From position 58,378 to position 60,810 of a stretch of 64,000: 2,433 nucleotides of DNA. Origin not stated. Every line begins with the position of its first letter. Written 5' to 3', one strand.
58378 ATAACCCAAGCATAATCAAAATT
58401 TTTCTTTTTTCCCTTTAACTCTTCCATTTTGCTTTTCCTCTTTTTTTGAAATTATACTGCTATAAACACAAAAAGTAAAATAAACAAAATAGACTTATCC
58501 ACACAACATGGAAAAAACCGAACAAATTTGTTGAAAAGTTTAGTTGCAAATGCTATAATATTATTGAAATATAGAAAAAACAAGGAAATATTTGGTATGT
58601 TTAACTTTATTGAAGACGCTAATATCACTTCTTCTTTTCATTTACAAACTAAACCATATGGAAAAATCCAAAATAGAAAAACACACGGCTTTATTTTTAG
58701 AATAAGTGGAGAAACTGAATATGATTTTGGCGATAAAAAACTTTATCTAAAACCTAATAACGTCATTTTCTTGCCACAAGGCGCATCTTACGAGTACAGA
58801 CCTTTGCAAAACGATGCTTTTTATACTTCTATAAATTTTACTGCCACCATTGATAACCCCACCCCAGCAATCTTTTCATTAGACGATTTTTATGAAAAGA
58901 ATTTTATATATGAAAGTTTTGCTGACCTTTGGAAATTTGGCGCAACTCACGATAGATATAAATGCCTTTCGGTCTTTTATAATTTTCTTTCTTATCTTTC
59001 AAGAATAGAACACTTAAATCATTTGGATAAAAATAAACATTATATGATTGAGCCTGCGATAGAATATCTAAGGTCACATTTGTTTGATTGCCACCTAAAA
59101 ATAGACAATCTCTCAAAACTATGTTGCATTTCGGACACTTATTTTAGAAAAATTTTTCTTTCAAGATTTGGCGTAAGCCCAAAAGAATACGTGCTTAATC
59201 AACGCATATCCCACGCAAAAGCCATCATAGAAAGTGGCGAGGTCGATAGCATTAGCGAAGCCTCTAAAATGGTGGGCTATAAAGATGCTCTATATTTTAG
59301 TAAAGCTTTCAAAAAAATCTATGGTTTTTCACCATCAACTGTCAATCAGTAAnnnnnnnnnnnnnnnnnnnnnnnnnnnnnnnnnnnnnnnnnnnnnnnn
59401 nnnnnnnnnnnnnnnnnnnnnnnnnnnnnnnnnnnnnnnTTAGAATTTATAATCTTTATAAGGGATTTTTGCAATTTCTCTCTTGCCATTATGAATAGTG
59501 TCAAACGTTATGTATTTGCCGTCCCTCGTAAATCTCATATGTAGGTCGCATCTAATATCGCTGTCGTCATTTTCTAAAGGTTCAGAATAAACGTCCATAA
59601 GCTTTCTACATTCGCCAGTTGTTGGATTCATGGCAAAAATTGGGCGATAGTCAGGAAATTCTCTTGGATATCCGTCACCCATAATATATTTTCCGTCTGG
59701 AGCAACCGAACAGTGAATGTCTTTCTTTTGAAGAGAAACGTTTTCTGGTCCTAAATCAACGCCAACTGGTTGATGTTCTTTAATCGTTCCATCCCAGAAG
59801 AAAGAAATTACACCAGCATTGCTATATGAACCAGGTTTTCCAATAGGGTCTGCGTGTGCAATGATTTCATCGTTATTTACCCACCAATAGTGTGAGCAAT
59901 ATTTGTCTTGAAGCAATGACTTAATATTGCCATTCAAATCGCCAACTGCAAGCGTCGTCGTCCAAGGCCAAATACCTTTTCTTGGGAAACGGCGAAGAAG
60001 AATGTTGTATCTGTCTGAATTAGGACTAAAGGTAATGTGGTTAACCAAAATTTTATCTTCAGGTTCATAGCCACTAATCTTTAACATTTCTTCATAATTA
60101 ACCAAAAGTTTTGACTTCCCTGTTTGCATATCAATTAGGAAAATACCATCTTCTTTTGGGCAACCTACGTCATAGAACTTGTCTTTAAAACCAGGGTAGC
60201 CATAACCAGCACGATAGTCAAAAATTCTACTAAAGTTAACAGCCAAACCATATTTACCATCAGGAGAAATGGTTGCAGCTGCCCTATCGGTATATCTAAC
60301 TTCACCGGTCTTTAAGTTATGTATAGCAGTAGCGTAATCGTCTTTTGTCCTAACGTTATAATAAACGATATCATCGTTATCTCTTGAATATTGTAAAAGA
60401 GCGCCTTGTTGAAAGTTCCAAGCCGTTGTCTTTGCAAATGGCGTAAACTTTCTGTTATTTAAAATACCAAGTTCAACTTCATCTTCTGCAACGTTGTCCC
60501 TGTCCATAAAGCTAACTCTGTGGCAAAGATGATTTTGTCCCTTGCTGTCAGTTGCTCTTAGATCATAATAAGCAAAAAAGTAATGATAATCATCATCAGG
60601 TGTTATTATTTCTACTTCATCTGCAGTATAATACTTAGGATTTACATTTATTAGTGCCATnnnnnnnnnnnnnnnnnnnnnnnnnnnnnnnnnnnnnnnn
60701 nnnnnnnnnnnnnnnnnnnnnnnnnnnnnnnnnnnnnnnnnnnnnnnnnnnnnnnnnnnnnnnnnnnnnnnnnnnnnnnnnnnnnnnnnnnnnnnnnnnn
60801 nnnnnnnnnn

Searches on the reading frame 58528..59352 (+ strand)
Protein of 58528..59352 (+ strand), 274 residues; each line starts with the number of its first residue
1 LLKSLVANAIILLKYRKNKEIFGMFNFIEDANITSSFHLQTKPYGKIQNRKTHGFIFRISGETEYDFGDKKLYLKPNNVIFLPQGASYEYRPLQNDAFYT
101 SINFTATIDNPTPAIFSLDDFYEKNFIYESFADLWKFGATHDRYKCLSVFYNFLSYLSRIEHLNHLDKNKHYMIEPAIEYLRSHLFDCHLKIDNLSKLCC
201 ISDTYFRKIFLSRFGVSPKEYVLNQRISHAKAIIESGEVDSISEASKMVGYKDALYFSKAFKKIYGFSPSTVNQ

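Call 13: search_protein_families(library=pfam, proteins=[window:58528-59352:+], max_evalue=0.01)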
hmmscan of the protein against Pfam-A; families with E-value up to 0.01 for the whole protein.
window:58528-59352:+ (274 aa): 2 families
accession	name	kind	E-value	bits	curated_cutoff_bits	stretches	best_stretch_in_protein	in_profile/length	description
PF12833.13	HTH_18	-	1.4e-15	57.8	33.6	1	196-272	2-77/80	Helix-turn-helix domain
PF00165.29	HTH_AraC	-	2e-13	50.6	26.6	2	241-270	10-38/42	Bacterial regulatory helix-turn-helix proteins, AraC family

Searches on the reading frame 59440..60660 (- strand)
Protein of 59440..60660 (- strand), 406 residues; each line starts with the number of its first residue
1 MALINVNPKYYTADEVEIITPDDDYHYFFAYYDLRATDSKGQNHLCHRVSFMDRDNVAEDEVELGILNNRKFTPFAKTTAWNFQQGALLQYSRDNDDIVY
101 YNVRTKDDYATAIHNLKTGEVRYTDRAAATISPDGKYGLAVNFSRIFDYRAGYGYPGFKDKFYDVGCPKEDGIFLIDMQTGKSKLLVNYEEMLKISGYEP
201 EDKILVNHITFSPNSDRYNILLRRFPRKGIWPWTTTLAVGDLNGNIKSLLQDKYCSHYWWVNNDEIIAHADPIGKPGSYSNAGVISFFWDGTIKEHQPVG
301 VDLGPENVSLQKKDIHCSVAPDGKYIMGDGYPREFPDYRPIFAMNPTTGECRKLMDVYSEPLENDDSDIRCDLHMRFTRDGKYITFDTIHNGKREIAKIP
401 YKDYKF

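Call 11: find_encoding_contigs(protein=window:59440-60660:-, flank=10000, max_places=10)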
Protein window:59440-60660:- (406 aa): no gene with exactly this product is on record in the collection.

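Call 13: search_protein_families(library=pfam, proteins=[window:59440-60660:-], max_evalue=0.01)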
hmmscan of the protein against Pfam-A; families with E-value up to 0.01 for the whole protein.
window:59440-60660:- (406 aa): 0 families

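Call 24: find_homologous_proteins(query=window:59440-60660:-, max_evalue=1e-20)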
Query window:59440-60660:- (406 aa): 769 proteins with E <= 1e-20 among 5031 candidates; the best 120 are listed.
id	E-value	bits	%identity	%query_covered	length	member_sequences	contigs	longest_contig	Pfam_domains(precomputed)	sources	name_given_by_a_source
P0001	5.8e-270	914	94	100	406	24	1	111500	-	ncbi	-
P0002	4.7e-241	818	85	100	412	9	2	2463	-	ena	-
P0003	3.6e-207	707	74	100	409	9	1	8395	-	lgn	-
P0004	9.3e-121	422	52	97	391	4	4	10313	-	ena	-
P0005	3.2e-119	417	51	95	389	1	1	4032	-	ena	-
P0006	3.9e-119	417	51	97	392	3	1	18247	-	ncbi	-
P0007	4.2e-119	417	51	97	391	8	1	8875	-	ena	-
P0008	5.6e-119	416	50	95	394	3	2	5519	-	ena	-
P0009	1.3e-118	415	50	97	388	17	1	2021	-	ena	-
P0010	3.7e-118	414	64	69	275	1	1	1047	-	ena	-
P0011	3.8e-118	414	52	95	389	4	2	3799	-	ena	-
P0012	3.9e-118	414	50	96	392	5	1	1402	-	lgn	-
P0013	1.6e-117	411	50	97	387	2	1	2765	-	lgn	-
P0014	1.9e-117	411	50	97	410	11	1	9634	-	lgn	-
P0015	2.5e-117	411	50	97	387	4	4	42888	-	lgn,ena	-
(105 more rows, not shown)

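Call 25: find_encoding_contigs(protein=P0001, flank=10000, max_places=10)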
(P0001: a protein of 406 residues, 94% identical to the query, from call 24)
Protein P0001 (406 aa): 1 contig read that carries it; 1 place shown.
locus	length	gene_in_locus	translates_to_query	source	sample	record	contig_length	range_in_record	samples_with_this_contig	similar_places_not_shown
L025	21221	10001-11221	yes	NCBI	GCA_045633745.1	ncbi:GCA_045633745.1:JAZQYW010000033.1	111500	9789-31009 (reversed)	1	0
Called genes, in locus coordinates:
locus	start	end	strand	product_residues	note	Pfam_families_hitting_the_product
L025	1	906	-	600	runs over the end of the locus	PF13292:DXP_synthase_N, PF00456:Transketolase_N (faint), PF02775:TPP_enzyme_C (weak), PF02779:Transket_pyr, PF02780:Transketolase_C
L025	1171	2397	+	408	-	PF02073:Peptidase_M29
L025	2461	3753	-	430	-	PF07690:MFS_1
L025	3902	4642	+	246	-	PF20260:PUA_4 (weak), PF04452:Methyltrans_RNA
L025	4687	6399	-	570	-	PF00408:PGM_PMM_IV (faint), PF02878:PGM_PMM_I, PF02879:PGM_PMM_II, PF02880:PGM_PMM_III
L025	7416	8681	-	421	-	PF18998:Flg_new_2, PF13229:Beta_helix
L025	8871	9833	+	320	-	PF01156:IU_nuc_hydro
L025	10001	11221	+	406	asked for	-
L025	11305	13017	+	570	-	PF00664:ABC_membrane, PF00005:ABC_tran, PF02463:SMC_N (weak)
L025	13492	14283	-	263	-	PF01734:Patatin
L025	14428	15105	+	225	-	PF19538:DUF6062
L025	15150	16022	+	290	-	PF02588:YitT_membrane, PF10035:DUF2179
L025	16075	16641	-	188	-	PF00440:TetR_N (weak), PF14278:TetR_C_8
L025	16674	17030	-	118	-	-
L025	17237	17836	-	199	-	PF03193:RsgA_GTPase (faint), PF01926:MMR_HSR1, PF02421:FeoB_N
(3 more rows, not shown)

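Call 26: find_encoding_contigs(protein=P0003, flank=10000, max_places=6)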
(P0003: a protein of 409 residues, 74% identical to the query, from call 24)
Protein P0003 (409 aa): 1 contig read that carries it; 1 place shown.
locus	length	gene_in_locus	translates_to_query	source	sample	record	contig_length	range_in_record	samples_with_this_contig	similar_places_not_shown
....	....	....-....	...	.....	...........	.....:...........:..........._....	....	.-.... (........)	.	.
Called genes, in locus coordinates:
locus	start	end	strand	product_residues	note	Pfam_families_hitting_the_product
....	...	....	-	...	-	-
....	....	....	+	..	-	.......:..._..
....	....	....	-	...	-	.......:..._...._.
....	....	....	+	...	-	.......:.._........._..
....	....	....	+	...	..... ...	-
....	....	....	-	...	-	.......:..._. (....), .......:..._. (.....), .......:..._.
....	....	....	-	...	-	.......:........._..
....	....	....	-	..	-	?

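Call 27: find_encoding_contigs(protein=P0002, flank=10000, max_places=6)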
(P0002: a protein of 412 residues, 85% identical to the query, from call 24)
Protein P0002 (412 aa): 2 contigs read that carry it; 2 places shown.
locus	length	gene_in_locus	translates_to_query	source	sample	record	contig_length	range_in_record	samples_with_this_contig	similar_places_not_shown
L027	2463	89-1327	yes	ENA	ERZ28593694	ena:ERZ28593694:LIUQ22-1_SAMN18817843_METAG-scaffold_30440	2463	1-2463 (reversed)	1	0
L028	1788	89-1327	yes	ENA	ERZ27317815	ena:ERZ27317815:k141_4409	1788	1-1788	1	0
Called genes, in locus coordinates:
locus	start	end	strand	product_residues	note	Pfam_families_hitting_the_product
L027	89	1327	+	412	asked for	-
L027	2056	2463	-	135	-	?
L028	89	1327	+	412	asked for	-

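Call 75: search_protein_families(library=phrogs, proteins=[window:59440-60660:-], max_evalue=0.01)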
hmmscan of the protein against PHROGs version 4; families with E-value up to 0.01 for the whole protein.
window:59440-60660:- (406 aa): 0 families

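Call 76: search_protein_families(library=padloc, proteins=[window:59440-60660:-], max_evalue=0.01)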
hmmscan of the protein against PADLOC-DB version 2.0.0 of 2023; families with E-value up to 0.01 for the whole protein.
window:59440-60660:- (406 aa): 0 families
